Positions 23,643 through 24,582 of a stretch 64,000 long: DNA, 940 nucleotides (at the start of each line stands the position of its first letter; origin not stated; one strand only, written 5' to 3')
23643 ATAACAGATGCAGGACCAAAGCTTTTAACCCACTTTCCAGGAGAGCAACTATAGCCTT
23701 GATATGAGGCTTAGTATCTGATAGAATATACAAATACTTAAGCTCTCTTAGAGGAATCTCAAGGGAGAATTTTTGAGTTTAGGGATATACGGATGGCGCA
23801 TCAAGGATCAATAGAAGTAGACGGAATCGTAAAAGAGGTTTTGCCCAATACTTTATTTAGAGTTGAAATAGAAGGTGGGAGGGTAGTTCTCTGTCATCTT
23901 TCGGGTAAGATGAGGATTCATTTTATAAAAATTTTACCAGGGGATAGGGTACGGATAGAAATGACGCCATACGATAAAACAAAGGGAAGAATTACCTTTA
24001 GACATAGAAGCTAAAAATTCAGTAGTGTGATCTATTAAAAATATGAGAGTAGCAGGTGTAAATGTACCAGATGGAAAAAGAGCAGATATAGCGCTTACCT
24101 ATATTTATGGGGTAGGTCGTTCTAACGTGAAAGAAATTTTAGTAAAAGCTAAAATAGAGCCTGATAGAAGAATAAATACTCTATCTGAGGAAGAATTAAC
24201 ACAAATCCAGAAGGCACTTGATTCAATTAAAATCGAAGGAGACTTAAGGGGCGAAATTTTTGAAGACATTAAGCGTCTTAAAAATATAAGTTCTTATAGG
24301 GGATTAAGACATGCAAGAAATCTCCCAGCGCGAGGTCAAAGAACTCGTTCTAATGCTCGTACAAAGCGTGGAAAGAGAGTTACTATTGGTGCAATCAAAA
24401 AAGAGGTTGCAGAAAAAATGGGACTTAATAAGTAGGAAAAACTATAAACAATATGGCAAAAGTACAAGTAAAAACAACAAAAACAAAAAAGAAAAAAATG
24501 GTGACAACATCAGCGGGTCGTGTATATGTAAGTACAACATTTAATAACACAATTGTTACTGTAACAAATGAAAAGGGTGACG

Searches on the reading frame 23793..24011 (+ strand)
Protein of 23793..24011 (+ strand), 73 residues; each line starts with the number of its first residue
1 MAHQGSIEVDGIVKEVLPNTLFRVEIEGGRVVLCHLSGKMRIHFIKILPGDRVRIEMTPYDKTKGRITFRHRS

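Call 3: search_protein_families(library=pfam, proteins=[window:23793-24011:+], max_evalue=0.01)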
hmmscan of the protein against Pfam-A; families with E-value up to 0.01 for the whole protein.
window:23793-24011:+ (73 aa): 3 families
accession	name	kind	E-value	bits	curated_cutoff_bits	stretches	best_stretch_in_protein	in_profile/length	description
PF01176.25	eIF-1a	-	4.4e-25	87.5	30.2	1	7-70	1-64/64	Translation initiation factor 1A / IF-1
PF16745.11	RsgA_N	-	8.8e-05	22.6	27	1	21-58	11-47/54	RsgA N-terminal domain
PF00575.29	S1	-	0.0048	17.7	22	0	9-71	8-73/74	S1 RNA binding domain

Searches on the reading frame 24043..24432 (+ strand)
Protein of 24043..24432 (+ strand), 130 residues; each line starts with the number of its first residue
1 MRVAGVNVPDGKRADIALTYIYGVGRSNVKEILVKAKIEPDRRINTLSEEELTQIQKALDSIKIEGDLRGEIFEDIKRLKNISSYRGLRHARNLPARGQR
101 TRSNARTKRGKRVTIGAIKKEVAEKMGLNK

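Call 3: search_protein_families(library=pfam, proteins=[window:24043-24432:+], max_evalue=0.01)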
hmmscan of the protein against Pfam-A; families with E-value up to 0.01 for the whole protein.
window:24043-24432:+ (130 aa): 3 families
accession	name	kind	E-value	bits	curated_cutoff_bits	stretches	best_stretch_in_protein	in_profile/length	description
PF00416.27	Ribosomal_S13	-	6.1e-29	101.5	31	2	60-107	81-128/128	Ribosomal protein S13/S18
PF06831.19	H2TH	-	0.00016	22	34.7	1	19-62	34-77/93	Formamidopyrimidine-DNA glycosylase H2TH domain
PF05833.16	NFACT_N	-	0.0066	15.7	31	1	17-62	193-239/456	NFACT N-terminal and middle domains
